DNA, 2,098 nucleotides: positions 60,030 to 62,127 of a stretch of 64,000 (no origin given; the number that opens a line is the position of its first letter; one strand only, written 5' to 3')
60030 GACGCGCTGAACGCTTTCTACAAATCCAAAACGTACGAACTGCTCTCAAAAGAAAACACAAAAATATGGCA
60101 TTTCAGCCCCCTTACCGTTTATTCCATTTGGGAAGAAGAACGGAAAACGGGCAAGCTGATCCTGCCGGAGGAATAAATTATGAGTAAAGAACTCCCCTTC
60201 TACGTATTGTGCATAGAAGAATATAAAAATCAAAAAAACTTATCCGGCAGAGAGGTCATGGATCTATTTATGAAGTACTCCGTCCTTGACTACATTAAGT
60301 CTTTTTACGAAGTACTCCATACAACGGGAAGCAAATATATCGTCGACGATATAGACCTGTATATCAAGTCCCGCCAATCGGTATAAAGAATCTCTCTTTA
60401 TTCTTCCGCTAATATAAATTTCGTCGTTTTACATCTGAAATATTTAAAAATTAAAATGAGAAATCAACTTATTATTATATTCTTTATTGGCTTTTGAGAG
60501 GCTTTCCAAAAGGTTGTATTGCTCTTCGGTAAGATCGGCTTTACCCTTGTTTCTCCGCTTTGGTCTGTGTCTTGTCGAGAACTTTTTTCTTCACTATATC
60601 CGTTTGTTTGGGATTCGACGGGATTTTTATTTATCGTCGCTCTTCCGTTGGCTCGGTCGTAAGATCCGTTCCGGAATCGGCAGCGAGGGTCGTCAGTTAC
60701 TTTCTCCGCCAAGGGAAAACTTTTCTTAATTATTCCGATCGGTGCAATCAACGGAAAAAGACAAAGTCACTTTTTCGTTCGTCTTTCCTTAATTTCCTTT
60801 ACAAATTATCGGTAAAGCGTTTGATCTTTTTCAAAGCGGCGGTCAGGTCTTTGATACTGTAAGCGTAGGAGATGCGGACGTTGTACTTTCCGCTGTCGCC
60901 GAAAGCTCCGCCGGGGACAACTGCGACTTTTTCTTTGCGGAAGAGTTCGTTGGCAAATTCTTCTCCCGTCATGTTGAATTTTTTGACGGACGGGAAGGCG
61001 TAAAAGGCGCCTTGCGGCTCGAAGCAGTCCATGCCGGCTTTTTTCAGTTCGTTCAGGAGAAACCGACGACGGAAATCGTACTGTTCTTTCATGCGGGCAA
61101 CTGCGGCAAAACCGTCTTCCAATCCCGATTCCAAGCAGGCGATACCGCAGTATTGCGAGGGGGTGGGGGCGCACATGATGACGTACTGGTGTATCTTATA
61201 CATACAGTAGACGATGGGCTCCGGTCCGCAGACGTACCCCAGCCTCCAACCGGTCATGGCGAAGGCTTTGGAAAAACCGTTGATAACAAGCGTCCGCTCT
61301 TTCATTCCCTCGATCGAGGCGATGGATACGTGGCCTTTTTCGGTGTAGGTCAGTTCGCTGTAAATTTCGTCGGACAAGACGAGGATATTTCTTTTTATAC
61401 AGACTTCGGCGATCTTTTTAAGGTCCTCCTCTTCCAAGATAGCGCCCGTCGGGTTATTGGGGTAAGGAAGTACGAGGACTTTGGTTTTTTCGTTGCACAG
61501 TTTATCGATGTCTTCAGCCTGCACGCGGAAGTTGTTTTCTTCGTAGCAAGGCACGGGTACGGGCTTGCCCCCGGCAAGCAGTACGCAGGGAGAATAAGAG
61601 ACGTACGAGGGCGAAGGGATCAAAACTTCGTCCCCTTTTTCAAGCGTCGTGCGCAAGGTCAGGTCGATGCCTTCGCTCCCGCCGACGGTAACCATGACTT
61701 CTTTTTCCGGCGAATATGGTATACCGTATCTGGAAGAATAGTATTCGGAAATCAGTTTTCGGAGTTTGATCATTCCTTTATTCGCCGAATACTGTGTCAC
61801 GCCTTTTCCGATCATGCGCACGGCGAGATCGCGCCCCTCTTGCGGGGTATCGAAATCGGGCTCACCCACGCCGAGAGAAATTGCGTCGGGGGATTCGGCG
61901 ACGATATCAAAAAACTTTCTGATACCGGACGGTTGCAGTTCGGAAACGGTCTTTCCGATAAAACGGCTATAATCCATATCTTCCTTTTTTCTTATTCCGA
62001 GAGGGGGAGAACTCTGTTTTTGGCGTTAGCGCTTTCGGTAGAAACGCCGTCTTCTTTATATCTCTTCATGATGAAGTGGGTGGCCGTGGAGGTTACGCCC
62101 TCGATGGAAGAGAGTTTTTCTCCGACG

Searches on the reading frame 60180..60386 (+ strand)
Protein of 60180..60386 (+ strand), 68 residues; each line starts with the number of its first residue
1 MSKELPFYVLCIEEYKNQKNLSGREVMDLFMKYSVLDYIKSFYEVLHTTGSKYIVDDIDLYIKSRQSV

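Call 3: search_protein_families(library=pfam, proteins=[window:60180-60386:+], max_evalue=1)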
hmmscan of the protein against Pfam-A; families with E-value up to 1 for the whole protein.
window:60180-60386:+ (68 aa): 2 families
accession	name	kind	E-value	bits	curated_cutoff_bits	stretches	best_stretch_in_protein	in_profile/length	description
PF12668.12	DUF3791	-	1.4e-22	79.9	25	1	7-64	2-59/60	Protein of unknown function (DUF3791)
PF04878.18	Baculo_p48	-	0.059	12.8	25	1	3-51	23-70/371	Baculovirus P48 protein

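Call 4: search_protein_families(library=ncbifam, proteins=[window:60180-60386:+], max_evalue=1)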
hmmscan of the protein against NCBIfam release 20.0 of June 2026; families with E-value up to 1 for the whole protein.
window:60180-60386:+ (68 aa): 0 families

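Call 5: search_protein_families(library=padloc, proteins=[window:60180-60386:+], max_evalue=1)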
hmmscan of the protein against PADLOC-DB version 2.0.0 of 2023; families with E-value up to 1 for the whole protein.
window:60180-60386:+ (68 aa): 7 families
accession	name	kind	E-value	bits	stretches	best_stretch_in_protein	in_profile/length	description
PDLC04445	PDC-M13C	-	4.3e-33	111.4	1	1-67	1-67/70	-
PDLC04433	PDC-M13A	-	3e-23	80.1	1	7-66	11-70/74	-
PDLC04434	PDC-M13A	-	1.9e-16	57.9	1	2-66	9-75/78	-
PDLC04435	PDC-M13A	-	3.4e-11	41.2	1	3-61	6-64/72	-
PDLC04446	PDC-M13C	-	3.5e-08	31.4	1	1-66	1-66/69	-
PDLC04442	PDC-M13C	-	0.00039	18.9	1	8-63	12-67/75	-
PDLC04443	PDC-M13C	-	0.0036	15.6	1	8-58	21-71/77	-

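Call 6: search_protein_families(library=phrogs, proteins=[window:60180-60386:+], max_evalue=1)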
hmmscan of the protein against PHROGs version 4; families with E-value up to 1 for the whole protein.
window:60180-60386:+ (68 aa): 2 families
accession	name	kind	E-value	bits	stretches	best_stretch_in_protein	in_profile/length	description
phrog_22320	-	unknown function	0.14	13.1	0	26-39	1-14/49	-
phrog_11947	-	unknown function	0.17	13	1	34-65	34-65/100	-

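Call 22: search_solved_structures(query=window:60180-60383:+, max_evalue=10)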
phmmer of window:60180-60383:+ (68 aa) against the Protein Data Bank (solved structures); distinct sequences matched with E-value up to 10: 5.
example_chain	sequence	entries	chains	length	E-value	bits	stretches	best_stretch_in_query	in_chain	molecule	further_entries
2pgf_A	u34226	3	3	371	0.077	16.7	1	6-31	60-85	adenosine deaminase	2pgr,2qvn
3ewd_A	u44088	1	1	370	0.16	15.7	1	6-31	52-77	Adenosine deaminase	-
3ewc_A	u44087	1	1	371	0.16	15.7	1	6-31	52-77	Adenosine deaminase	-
8uda_A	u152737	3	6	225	0.81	13.5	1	17-51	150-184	Glutathione-S-Transferase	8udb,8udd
1tty_A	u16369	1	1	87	1.1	13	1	15-39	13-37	RNA polymerase sigma factor rpoD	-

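Call 79: search_solved_structures(query=A5, max_evalue=10)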
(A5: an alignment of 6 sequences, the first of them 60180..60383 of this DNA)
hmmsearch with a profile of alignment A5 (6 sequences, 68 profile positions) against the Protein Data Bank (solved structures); distinct sequences matched with E-value up to 10: 1.
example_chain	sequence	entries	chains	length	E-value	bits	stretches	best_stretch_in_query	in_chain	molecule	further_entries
6s10_A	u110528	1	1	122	0.3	14.5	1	5-48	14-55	RNA chaperone ProQ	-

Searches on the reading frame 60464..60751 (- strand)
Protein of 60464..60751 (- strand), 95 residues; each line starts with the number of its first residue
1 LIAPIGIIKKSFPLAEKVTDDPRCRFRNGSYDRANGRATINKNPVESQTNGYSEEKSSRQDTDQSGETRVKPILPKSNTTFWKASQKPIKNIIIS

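Call 83: search_protein_families(library=pfam, proteins=[window:60464-60751:-], max_evalue=1)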
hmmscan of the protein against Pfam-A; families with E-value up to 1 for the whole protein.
window:60464-60751:- (95 aa): 1 family
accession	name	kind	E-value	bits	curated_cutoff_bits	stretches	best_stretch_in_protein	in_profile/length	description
PF20188.4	DUF6551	-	0.12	12.3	26.8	1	14-43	22-51/242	Family of unknown function (DUF6551)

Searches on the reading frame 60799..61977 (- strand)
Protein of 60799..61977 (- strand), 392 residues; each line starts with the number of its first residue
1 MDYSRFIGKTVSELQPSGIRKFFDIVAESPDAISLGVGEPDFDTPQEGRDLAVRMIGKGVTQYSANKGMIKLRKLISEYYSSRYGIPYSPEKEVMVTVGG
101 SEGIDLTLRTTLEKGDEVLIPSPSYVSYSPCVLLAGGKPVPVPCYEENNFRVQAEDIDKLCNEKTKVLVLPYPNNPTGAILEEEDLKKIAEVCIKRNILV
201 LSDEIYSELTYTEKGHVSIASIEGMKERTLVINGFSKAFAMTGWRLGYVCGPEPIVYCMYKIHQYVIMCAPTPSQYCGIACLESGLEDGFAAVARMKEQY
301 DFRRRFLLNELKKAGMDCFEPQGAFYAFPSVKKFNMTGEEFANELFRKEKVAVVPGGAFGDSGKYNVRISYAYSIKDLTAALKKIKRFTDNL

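Call 31: find_encoding_contigs(protein=window:60799-61977:-, flank=6000, max_places=10)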
Protein window:60799-61977:- (392 aa): 1 contig read that carries it; 1 place shown.
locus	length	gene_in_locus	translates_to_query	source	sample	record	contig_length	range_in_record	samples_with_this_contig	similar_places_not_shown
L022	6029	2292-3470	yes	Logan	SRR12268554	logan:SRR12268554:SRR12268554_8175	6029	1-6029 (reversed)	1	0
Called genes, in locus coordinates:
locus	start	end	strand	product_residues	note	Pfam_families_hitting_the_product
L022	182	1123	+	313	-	PF00480:ROK, PF02685:Glucokinase (faint)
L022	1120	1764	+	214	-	PF13580:SIS_2, PF01380:SIS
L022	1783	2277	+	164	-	PF13404:HTH_AsnC-type (weak), PF13412:HTH_24 (faint), PF01037:AsnC_trans_reg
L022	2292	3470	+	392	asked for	PF00155:Aminotran_1_2, PF00266:Aminotran_5 (weak), PF01041:DegT_DnrJ_EryC1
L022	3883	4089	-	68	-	PF12668:DUF3791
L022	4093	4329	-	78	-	-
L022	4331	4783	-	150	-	PF13151:DUF3990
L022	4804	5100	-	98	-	PF20586:DUF6788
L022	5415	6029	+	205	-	?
